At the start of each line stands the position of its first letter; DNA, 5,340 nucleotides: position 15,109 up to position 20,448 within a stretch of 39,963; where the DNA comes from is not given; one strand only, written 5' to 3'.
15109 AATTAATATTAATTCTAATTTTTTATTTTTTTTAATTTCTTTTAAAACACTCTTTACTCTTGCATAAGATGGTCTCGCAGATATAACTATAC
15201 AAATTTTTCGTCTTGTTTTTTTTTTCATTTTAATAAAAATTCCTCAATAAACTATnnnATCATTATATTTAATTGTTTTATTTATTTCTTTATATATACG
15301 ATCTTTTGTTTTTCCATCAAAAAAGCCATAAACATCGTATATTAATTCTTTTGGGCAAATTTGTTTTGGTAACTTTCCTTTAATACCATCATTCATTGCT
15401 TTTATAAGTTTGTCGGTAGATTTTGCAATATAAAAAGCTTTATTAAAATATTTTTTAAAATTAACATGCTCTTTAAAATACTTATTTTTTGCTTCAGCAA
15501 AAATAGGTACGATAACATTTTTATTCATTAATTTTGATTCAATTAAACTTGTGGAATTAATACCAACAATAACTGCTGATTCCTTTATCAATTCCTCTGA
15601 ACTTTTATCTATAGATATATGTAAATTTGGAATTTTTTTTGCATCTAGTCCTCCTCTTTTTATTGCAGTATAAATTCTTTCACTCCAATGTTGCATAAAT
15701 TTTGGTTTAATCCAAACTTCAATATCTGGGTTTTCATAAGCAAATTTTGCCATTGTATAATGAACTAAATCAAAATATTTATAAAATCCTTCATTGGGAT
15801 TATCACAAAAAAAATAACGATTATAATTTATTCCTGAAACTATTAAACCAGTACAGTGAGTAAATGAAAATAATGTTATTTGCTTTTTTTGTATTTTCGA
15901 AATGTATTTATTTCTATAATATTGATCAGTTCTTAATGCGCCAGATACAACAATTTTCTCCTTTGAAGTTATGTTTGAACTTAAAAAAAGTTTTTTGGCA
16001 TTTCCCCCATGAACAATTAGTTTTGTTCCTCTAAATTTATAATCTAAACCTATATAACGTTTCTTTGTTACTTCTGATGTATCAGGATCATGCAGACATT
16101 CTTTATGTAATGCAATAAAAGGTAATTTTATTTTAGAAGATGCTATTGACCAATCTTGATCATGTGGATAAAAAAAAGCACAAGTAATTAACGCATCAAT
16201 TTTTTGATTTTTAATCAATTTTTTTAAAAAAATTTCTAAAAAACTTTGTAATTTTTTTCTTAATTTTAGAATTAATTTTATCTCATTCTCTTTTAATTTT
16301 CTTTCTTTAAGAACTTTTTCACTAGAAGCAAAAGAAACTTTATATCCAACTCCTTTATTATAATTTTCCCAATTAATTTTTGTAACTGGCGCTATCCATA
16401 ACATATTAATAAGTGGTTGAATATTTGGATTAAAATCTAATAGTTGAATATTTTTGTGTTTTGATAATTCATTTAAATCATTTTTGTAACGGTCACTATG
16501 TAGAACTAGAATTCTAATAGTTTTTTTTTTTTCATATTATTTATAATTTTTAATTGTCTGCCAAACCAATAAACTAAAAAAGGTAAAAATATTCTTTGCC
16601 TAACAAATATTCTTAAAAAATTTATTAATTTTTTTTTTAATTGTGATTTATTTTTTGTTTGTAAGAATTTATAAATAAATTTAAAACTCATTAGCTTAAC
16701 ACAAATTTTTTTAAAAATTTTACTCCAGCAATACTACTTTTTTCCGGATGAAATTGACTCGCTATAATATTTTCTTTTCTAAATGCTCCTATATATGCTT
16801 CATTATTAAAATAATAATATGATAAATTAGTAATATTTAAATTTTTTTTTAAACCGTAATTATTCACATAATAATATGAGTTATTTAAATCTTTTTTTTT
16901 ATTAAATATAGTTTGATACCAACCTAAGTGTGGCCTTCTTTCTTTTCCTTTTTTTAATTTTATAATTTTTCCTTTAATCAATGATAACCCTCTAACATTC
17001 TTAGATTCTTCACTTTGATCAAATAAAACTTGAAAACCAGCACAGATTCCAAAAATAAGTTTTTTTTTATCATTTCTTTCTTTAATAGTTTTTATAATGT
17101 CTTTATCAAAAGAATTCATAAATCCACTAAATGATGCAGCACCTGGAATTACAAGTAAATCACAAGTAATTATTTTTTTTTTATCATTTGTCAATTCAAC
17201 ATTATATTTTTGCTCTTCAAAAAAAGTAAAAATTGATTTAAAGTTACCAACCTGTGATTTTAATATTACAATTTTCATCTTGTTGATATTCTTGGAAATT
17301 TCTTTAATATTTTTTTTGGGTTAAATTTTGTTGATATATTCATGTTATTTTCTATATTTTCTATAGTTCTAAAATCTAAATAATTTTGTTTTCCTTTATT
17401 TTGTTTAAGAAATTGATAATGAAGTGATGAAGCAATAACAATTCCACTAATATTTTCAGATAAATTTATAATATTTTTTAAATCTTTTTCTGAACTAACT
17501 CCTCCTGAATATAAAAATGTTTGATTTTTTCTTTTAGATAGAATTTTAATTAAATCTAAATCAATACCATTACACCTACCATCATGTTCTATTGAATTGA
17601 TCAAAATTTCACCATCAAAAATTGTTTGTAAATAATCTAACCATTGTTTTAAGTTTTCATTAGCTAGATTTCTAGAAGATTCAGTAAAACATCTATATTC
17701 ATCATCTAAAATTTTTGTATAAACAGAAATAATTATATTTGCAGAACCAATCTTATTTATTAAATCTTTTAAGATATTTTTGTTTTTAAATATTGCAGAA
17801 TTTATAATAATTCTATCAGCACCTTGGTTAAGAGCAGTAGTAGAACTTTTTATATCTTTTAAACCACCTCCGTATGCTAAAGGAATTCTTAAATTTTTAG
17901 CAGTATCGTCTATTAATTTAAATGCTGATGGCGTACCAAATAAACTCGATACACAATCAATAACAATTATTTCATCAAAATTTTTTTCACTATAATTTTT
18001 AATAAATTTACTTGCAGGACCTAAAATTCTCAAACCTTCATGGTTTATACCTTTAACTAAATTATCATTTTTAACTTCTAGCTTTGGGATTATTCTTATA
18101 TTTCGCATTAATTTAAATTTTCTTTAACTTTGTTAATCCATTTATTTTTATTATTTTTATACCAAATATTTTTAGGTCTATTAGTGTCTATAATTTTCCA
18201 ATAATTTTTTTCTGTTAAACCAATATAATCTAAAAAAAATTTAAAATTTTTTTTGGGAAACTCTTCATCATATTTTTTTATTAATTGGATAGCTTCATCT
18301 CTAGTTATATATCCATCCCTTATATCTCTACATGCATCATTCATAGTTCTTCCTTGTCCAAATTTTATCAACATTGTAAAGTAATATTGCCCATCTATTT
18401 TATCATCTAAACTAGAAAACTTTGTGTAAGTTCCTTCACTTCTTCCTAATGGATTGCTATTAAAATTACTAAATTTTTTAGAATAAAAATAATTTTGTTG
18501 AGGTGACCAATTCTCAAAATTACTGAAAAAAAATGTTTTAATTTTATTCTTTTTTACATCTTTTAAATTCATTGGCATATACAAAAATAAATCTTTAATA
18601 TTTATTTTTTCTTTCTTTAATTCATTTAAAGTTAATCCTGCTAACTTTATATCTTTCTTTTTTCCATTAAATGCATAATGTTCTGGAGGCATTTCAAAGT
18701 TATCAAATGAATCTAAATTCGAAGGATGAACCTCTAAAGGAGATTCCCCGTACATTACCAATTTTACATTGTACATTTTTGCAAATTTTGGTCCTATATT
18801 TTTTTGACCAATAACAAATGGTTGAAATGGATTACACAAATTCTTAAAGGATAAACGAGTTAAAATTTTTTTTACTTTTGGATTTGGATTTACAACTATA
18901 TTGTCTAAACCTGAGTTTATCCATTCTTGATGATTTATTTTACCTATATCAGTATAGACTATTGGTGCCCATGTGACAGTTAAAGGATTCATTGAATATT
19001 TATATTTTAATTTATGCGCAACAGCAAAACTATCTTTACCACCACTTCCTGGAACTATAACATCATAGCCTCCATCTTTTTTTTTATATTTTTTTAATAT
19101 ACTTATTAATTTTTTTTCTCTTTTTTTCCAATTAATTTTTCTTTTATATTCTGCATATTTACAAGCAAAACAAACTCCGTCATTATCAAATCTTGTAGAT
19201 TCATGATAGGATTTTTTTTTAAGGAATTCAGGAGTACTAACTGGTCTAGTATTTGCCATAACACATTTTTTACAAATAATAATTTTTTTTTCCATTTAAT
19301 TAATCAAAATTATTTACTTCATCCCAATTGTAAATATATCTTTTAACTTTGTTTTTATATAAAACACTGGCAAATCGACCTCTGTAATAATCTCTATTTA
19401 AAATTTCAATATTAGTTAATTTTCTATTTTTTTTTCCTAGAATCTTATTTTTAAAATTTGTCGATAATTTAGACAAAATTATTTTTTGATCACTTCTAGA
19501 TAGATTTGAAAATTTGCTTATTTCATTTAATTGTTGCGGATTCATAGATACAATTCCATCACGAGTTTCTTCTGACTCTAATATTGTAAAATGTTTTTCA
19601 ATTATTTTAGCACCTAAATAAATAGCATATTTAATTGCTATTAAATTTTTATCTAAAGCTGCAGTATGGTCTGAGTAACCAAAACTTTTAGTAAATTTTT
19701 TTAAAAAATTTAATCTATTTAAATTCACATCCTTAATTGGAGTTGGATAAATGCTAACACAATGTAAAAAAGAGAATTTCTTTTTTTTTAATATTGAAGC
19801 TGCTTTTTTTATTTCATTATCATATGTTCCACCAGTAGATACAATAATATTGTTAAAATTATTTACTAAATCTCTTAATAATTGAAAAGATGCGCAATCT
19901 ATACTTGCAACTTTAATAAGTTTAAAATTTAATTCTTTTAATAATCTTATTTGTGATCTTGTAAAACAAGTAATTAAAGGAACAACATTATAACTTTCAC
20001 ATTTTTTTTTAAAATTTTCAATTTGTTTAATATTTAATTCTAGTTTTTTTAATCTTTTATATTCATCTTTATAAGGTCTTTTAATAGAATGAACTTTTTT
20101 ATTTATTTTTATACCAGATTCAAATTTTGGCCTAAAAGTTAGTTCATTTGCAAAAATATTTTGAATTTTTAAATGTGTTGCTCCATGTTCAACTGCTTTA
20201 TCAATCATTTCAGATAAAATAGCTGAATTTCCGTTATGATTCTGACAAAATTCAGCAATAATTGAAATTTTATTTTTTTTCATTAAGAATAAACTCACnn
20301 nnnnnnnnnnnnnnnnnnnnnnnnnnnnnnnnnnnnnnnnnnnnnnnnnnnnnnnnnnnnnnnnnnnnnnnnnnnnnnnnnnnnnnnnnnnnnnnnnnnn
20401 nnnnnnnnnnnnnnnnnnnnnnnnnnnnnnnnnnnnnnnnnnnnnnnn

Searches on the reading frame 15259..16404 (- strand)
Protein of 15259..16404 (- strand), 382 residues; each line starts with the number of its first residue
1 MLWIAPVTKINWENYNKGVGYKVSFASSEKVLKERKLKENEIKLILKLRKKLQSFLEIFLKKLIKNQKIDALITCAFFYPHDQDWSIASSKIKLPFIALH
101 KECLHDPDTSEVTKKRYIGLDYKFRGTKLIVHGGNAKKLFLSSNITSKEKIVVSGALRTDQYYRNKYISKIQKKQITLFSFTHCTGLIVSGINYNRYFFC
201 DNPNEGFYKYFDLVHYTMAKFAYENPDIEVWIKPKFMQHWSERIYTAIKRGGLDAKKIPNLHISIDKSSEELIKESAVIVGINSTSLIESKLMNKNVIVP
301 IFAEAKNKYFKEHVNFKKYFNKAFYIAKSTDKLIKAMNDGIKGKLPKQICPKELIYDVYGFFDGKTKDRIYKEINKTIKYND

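Call 59: search_protein_families(library=pfam, proteins=[window:15259-16404:-], max_evalue=0.00001)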
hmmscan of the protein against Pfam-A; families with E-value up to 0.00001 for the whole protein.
window:15259-16404:- (382 aa): 0 families

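Call 76: search_protein_families(library=ncbifam, proteins=[window:15259-16404:-], max_evalue=0.001)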
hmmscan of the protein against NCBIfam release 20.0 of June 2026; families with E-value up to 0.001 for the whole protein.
window:15259-16404:- (382 aa): 2 families
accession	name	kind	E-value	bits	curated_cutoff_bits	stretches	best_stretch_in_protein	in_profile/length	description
NF046086.1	BFO_1060_trans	domain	2e-13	50.2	200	1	133-379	112-365/365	BFO_1060 family glycosyltransferase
TIGR04396.2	surf_polysacc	subfamily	4.9e-08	32.5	125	1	255-380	243-365/427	surface carbohydrate biosynthesis protein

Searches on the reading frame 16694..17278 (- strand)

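Call 59: search_protein_families(library=pfam, proteins=[window:16694-17278:-], max_evalue=0.00001)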
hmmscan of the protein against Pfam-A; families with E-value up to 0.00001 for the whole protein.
window:16694-17278:- (195 aa): 3 families
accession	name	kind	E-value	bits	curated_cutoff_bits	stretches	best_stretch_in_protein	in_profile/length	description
PF00117.34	GATase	-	2.8e-13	50.4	22.8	1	27-193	24-187/190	Glutamine amidotransferase class-I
PF07685.20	GATase_3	-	2.3e-08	34.3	27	1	4-106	4-116/196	CobB/CobQ-like glutamine amidotransferase domain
PF01174.25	SNO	-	6e-07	29.9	27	1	26-193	21-183/188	SNO glutamine amidotransferase family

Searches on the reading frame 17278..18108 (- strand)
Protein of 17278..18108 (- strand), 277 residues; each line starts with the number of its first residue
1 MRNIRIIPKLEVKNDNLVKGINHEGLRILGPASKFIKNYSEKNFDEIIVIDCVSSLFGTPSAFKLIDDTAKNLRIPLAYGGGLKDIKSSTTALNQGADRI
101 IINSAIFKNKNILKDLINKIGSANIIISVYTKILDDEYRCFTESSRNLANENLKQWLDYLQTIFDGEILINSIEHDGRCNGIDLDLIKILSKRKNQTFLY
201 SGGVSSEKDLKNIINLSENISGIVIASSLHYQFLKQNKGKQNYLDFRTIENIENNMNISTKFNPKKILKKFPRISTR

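Call 59: search_protein_families(library=pfam, proteins=[window:17278-18108:-], max_evalue=0.00001)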
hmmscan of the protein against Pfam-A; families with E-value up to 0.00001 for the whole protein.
window:17278-18108:- (277 aa): 1 family
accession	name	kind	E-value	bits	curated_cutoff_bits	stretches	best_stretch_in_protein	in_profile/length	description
PF00977.27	His_biosynth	-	1.7e-43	149.1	23.6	1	5-232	1-225/228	Histidine biosynthesis protein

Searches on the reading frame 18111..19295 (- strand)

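Call 59: search_protein_families(library=pfam, proteins=[window:18111-19295:-], max_evalue=0.00001)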
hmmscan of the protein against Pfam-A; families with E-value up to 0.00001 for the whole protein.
window:18111-19295:- (395 aa): 0 families

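Call 76: search_protein_families(library=ncbifam, proteins=[window:18111-19295:-], max_evalue=0.001)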
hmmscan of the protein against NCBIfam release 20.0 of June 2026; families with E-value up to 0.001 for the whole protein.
window:18111-19295:- (395 aa): 1 family
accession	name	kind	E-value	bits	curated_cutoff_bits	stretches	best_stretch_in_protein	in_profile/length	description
TIGR03573.1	WbuX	subfamily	8.5e-90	301.6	203.2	1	6-369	2-343/344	N-acetyl sugar amidotransferase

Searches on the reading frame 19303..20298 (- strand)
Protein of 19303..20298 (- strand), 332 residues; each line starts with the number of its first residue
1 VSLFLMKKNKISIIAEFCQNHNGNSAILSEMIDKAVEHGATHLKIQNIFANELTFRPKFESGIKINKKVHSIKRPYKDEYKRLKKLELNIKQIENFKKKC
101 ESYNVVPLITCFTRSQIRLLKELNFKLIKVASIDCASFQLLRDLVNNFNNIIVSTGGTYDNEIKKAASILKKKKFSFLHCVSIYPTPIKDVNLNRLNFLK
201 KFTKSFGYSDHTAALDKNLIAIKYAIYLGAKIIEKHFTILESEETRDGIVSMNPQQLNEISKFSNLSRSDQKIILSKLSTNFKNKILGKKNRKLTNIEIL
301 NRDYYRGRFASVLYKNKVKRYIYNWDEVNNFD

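Call 59: search_protein_families(library=pfam, proteins=[window:19303-20298:-], max_evalue=0.00001)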
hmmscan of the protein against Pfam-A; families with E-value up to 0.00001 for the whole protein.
window:19303-20298:- (332 aa): 1 family
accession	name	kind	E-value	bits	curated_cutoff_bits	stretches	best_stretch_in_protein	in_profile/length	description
PF03102.20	NeuB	-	1.7e-49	168.9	22.1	1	31-261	1-226/241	NeuB family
